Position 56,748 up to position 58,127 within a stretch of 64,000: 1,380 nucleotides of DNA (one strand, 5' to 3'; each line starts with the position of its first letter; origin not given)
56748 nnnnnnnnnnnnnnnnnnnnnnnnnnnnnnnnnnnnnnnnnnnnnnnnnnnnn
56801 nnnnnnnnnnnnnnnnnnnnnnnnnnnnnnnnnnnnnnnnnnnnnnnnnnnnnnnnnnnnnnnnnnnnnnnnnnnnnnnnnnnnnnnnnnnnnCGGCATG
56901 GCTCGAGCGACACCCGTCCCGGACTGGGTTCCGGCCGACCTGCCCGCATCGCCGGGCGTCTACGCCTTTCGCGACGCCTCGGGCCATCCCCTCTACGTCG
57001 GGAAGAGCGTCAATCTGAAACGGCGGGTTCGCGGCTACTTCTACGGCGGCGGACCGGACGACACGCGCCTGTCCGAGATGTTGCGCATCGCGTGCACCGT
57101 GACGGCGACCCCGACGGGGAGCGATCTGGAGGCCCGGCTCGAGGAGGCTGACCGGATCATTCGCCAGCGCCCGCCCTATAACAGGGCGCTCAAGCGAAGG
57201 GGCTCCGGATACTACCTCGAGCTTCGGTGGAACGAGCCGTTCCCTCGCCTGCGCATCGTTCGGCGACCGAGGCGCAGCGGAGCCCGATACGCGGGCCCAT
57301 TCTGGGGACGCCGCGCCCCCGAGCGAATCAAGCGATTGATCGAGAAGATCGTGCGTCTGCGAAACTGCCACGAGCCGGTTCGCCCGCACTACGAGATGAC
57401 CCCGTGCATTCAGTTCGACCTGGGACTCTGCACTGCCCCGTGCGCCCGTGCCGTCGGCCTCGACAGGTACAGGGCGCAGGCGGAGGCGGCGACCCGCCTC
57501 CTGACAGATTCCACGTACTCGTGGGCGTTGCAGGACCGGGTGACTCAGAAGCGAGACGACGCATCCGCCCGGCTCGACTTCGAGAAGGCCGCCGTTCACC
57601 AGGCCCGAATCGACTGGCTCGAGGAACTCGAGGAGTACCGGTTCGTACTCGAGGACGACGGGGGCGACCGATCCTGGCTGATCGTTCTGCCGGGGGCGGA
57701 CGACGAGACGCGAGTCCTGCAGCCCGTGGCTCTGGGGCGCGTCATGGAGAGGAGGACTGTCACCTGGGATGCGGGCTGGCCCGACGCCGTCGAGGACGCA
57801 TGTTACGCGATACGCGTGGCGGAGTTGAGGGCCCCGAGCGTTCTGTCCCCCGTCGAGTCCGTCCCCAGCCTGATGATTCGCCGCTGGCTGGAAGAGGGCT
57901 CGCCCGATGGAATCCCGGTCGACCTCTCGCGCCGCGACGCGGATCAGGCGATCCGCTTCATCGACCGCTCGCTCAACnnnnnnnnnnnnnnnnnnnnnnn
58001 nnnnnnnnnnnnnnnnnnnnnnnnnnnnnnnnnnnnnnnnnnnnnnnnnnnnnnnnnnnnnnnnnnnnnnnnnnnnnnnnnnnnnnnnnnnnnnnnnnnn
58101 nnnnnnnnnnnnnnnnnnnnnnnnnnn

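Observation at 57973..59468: DUF547 fused to a TVP38/TMEM64 (DedA-superfamily) membrane domain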

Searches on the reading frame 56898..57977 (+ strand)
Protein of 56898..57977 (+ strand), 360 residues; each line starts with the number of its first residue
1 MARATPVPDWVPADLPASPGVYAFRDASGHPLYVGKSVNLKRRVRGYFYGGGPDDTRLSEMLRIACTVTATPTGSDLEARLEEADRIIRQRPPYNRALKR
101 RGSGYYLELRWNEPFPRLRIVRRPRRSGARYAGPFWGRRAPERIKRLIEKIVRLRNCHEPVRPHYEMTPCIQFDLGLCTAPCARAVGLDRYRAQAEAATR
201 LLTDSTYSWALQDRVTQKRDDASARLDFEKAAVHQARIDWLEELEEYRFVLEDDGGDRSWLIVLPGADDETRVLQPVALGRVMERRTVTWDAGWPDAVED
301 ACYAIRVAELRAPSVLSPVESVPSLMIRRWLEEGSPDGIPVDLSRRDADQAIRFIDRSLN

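Call 14: search_protein_families(library=pfam, proteins=[window:56898-57977:+], max_evalue=0.001)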
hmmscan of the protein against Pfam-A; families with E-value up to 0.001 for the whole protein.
window:56898-57977:+ (360 aa): 1 family
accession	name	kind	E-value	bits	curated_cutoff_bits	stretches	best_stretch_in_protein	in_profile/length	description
PF01541.30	GIY-YIG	-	0.00021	22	22.6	1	19-65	2-50/78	GIY-YIG catalytic domain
